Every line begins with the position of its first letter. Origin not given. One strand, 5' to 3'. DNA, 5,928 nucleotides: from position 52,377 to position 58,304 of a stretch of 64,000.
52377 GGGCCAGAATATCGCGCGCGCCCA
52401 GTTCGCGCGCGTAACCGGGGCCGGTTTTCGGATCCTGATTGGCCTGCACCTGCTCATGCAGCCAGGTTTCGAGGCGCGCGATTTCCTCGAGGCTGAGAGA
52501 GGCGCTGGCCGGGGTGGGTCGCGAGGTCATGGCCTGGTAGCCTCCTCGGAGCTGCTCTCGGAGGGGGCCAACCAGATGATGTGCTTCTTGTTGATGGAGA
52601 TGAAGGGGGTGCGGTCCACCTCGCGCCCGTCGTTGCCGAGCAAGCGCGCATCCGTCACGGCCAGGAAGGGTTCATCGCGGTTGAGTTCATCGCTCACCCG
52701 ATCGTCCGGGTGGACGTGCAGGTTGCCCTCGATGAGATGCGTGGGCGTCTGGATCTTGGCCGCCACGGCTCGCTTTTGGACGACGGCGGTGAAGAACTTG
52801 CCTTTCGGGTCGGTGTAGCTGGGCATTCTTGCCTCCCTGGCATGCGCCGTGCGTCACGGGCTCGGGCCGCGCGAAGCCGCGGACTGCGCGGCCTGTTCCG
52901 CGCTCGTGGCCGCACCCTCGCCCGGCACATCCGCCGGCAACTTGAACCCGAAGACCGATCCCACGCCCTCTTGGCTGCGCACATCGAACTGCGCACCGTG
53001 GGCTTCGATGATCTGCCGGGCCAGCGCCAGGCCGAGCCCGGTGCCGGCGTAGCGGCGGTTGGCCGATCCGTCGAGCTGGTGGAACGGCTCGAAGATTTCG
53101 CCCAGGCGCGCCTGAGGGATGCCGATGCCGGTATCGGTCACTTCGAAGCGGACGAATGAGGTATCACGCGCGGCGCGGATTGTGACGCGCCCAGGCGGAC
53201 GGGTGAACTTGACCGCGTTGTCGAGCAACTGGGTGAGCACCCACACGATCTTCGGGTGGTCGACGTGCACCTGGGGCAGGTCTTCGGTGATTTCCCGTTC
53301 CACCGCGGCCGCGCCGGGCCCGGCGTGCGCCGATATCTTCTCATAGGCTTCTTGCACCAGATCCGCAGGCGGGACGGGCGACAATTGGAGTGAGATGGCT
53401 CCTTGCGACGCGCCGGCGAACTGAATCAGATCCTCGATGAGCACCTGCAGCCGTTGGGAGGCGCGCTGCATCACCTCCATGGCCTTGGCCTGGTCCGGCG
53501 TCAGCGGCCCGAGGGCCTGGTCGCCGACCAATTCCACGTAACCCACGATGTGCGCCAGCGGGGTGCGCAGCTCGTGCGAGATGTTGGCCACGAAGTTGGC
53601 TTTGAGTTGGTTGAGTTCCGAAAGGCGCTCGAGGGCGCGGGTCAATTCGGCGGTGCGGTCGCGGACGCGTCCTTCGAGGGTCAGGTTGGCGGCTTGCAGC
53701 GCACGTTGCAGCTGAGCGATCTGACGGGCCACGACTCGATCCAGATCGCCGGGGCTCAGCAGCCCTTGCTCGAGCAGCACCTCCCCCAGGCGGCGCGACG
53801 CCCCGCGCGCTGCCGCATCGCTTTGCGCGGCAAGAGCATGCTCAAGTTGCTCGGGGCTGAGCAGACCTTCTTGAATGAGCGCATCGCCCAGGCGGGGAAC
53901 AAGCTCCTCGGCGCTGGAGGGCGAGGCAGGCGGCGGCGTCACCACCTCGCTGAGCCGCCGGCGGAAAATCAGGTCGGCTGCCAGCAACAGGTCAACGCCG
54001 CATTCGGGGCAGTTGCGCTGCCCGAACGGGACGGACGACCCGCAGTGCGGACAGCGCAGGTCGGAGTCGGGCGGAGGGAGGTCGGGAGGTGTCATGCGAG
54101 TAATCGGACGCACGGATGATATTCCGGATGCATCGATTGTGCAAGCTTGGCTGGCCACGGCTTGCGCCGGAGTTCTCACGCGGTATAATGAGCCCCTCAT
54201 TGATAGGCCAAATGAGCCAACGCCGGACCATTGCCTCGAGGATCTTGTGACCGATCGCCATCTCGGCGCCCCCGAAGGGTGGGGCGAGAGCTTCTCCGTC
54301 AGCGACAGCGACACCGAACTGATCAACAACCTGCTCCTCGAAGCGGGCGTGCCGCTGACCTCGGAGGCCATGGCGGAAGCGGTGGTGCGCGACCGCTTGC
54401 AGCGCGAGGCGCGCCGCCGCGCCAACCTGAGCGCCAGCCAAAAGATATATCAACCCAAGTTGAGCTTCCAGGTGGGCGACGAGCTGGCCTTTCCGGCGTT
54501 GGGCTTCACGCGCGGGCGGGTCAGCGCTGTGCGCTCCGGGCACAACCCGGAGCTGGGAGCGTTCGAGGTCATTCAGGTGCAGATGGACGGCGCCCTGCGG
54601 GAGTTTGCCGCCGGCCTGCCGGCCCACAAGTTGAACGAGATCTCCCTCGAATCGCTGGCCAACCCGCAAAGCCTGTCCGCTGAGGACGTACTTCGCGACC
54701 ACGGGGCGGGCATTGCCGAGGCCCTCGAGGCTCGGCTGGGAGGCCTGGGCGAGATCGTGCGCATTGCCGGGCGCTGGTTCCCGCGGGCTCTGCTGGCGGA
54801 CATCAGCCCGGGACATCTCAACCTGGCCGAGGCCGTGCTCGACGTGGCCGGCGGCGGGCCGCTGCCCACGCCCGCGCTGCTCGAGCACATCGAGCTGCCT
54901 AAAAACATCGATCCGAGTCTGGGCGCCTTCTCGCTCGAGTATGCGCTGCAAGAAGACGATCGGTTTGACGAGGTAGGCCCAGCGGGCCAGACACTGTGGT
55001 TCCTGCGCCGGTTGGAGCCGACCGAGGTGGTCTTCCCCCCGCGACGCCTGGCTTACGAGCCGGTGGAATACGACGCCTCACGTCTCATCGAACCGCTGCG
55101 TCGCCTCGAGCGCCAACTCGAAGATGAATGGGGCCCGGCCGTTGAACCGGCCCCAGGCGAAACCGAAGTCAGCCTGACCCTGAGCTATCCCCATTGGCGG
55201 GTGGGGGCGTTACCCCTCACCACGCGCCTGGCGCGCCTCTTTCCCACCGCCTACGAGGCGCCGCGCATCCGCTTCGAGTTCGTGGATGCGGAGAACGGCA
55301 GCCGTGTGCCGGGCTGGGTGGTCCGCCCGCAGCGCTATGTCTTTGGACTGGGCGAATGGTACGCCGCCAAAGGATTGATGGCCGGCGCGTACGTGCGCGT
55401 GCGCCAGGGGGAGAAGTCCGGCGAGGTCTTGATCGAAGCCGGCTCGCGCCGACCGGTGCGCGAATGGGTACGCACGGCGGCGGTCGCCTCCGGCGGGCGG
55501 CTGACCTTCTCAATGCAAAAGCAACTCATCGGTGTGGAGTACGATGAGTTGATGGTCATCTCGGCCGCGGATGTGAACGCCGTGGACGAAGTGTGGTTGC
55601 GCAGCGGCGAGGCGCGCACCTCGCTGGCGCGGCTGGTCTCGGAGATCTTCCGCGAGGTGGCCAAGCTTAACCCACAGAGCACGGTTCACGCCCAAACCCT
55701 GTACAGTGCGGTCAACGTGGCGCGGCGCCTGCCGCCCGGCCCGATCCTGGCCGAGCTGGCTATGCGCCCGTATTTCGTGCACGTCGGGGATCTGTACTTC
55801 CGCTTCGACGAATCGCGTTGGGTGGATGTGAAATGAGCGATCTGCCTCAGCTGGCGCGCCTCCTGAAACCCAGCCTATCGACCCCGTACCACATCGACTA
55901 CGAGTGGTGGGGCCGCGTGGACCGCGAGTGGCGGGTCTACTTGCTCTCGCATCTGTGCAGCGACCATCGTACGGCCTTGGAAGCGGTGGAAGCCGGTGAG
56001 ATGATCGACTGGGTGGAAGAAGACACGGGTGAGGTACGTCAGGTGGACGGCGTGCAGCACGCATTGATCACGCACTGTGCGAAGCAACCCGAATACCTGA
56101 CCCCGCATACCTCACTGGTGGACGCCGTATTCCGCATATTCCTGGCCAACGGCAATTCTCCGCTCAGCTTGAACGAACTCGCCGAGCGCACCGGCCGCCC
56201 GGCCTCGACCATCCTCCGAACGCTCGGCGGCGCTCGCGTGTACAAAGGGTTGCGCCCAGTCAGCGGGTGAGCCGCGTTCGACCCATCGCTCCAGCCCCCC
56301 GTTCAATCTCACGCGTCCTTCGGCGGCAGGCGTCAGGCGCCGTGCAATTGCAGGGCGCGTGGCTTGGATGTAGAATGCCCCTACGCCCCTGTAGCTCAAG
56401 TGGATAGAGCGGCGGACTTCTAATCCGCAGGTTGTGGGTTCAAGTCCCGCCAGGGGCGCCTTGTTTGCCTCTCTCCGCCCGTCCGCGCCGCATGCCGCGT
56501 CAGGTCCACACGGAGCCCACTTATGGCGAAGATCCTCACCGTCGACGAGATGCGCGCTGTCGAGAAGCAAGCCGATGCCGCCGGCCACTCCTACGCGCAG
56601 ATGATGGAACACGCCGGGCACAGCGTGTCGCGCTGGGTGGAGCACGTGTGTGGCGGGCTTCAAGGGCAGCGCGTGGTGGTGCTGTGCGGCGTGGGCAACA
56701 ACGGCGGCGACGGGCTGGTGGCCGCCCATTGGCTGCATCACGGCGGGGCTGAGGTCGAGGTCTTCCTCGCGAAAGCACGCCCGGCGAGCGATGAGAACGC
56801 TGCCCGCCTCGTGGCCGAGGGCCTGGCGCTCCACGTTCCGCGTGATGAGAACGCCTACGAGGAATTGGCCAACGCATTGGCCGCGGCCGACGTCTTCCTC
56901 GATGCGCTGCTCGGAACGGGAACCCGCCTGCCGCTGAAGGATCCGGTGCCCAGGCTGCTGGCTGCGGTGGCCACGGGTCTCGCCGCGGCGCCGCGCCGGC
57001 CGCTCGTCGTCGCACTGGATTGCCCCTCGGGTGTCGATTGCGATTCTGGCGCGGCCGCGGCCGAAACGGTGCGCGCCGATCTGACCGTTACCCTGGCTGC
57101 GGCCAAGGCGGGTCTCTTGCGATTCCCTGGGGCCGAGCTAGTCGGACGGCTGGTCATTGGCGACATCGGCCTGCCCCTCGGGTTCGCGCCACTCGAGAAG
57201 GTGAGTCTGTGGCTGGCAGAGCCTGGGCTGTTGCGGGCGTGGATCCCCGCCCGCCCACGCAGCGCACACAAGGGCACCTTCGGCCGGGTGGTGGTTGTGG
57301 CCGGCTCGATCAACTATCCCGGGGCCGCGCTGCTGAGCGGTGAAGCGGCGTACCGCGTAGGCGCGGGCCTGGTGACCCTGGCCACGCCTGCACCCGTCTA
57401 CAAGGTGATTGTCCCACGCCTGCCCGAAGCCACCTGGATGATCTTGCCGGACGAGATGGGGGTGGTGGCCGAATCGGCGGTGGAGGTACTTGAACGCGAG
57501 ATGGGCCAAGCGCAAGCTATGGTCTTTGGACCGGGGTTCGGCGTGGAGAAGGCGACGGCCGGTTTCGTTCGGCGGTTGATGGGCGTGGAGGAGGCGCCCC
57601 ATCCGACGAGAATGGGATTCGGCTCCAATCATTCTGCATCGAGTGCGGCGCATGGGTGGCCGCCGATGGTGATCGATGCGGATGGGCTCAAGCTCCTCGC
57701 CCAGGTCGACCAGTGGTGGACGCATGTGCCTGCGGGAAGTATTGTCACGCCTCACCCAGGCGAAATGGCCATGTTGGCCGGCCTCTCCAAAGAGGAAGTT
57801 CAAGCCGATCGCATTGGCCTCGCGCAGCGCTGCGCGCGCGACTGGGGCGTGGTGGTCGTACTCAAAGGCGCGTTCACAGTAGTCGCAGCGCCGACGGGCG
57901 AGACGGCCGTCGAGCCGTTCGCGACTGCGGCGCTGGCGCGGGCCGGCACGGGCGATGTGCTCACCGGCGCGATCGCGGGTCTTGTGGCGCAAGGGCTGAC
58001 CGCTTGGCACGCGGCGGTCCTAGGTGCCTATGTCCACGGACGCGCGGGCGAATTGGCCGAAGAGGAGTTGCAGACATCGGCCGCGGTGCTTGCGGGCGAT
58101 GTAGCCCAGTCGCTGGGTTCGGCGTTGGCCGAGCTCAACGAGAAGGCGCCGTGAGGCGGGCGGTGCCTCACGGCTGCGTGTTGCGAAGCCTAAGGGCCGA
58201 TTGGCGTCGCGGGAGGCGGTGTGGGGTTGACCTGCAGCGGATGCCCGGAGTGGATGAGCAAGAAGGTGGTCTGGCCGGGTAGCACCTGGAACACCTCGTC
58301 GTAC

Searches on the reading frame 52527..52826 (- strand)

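Call 32: search_protein_families(library=pfam, proteins=[window:52527-52826:-], max_evalue=0.00001)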
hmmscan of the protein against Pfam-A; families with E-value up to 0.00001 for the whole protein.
window:52527-52826:- (99 aa): 1 family
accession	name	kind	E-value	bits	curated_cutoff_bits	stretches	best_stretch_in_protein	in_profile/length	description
PF20660.2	DUF6812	-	6e-19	68.2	27.1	1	32-83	2-53/53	Family of unknown function (DUF6812)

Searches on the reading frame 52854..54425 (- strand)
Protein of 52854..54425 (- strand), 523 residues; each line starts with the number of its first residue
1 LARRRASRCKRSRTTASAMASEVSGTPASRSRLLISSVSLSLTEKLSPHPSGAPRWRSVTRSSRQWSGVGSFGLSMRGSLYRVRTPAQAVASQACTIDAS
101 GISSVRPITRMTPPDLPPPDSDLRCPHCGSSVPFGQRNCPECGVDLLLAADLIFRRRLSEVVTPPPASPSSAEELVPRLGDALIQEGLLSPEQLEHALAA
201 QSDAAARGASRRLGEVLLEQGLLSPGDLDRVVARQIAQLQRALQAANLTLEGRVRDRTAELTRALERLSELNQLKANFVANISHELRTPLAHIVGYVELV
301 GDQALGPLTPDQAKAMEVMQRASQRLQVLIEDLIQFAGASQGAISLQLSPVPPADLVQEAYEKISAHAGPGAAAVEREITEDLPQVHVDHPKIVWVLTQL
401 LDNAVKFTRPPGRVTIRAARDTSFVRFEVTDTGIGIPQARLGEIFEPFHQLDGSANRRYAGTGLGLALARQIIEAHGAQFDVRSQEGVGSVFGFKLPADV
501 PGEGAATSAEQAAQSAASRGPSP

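Call 32: search_protein_families(library=pfam, proteins=[window:52854-54425:-], max_evalue=0.00001)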
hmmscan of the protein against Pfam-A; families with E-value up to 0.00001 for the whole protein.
window:52854-54425:- (523 aa): 3 families
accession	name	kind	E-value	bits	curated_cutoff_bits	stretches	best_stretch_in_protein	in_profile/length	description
PF02518.31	HATPase_c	-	2.9e-26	92.5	26.4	1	391-498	4-109/111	Histidine kinase-, DNA gyrase B-, and HSP90-like ATPase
PF00512.31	HisKA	-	3.4e-17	62.7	26.9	1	275-337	2-61/66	His Kinase A (phospho-acceptor) domain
PF13248.11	Zn_ribbon_3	-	2.5e-06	27.2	27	1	123-146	3-26/26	zinc-ribbon domain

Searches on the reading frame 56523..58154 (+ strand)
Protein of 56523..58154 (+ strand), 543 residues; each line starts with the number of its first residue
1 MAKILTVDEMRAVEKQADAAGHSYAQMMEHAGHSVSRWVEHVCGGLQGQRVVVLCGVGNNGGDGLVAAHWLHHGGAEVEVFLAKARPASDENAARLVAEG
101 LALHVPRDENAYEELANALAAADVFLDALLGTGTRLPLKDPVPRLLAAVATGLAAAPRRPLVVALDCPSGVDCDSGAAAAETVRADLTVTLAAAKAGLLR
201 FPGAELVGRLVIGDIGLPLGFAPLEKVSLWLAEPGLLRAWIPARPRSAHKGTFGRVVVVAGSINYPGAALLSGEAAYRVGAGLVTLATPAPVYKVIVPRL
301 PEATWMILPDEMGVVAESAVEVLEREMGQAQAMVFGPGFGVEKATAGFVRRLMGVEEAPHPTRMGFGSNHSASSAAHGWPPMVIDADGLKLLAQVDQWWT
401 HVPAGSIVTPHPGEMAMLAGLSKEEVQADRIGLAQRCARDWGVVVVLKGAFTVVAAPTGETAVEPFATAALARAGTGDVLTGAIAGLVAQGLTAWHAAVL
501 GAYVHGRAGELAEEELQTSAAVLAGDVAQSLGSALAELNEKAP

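Call 32: search_protein_families(library=pfam, proteins=[window:56523-58154:+], max_evalue=0.00001)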
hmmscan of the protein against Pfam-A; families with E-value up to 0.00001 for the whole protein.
window:56523-58154:+ (543 aa): 2 families
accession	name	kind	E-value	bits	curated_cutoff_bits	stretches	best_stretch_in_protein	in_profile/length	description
PF01256.23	Carb_kinase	-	3.5e-44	151.5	27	1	256-522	1-231/242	NAD(P)H-hydrate dehydratase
PF03853.21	YjeF_N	-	2e-37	129.2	24.9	1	25-197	2-169/169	YjeF-related protein N-terminus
